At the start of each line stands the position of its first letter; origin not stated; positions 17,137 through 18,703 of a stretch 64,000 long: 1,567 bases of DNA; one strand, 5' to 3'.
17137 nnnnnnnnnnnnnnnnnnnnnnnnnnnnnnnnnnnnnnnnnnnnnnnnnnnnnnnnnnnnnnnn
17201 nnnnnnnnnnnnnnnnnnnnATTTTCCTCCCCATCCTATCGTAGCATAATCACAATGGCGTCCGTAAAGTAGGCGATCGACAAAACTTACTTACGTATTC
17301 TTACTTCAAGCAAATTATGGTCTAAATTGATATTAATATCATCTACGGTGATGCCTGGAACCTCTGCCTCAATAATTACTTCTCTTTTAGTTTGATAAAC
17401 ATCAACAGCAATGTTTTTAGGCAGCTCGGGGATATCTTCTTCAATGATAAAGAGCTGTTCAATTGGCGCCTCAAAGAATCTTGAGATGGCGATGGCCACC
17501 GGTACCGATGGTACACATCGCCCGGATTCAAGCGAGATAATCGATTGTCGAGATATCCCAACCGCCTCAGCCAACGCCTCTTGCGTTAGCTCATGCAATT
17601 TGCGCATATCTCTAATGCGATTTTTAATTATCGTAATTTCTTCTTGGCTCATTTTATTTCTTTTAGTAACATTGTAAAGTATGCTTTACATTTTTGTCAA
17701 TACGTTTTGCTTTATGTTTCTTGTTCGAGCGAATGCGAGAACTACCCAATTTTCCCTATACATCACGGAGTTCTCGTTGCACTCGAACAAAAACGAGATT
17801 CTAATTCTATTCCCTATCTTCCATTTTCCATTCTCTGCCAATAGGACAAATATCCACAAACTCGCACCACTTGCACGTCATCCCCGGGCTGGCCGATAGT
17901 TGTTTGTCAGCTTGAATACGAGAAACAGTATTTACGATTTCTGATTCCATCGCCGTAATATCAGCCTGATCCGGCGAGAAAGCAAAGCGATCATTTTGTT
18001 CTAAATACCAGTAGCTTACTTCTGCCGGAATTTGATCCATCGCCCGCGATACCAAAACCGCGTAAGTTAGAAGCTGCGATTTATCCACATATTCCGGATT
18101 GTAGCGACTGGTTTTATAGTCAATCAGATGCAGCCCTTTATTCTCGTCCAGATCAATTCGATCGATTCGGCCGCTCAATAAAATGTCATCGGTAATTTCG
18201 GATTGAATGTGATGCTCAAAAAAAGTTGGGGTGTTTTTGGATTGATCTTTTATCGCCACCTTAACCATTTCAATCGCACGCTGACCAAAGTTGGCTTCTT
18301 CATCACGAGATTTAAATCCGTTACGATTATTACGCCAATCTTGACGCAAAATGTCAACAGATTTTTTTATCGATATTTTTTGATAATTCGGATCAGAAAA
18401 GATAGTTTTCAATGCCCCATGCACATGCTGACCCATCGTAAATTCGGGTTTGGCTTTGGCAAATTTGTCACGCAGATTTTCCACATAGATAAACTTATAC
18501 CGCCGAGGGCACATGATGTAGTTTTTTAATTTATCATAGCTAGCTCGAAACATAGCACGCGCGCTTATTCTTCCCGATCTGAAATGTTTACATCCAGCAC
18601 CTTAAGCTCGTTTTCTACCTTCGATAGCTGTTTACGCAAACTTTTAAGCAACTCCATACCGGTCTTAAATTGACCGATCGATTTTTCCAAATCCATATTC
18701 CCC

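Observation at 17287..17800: HTH-XRE fused to a truncated alpha-crystallin domain directly upstream of clpB: candidate thermosensing regulator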

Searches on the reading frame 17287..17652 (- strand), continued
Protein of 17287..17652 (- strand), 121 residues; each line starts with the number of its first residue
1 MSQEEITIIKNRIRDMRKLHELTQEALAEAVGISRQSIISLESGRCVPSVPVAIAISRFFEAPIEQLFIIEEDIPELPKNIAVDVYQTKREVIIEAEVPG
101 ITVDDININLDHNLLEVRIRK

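Call 80: predict_structure(alignment_id=A2)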
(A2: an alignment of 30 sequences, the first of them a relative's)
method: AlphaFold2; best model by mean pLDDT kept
length: 225 residues; sequences in the alignment: 30
mean_pLDDT: 83.3   pTM: 0.50
mean pLDDT of the five models: 83.3, 82.3, 82.2, 81.8, 81.4
residues with pLDDT >= 90: 129; 70-90: 42; 50-70: 42; < 50: 12
segments of 3 or more residues with pLDDT < 50: 84-92
pLDDT, mean of each block of 10 residues (from residue 1): 83 94 97 97 94 96 94 62 47 56 58 67 95 94 95 92 73 80 94 97 96 74 71
secondary structure, 60 per line:
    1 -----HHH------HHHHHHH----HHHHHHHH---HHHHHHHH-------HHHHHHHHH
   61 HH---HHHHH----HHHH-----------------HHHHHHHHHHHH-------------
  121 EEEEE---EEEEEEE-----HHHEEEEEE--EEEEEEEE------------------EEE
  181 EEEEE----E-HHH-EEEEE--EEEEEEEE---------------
elements in order: H15-21 H26-33 H37-44 H52-62 H66-70 H75-78 H96-107 E121-125 E129-135 E144-149 E152-159 E178-185 E196-200 E203-210

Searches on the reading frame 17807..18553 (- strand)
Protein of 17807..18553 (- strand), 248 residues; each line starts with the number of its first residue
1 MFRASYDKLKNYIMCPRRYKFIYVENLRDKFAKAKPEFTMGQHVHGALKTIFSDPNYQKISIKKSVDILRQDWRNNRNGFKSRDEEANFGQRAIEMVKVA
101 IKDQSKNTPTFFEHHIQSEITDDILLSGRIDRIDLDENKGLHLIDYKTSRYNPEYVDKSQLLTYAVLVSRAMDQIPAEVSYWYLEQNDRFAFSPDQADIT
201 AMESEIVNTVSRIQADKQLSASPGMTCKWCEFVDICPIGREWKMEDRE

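Call 3: search_protein_families(library=pfam, proteins=[window:17807-18553:-], max_evalue=1)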
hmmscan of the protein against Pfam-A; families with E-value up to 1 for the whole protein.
window:17807-18553:- (248 aa): 4 families
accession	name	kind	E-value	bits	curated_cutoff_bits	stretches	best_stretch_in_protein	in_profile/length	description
PF12705.13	PDDEXK_1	-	1.8e-33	116.9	22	1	4-237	2-247/247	PD-(D/E)XK nuclease superfamily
PF01930.23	Cas_Cas4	-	8.2e-09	36.2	22.7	1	123-236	52-158/160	Domain of unknown function DUF83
PF11616.13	EZH2_WD-Binding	-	0.089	13.3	25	1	56-77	7-26/30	WD repeat binding protein EZH2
PF20878.2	REST_helical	-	0.16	12.7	27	1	183-220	8-49/65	Helical region in REST corepressor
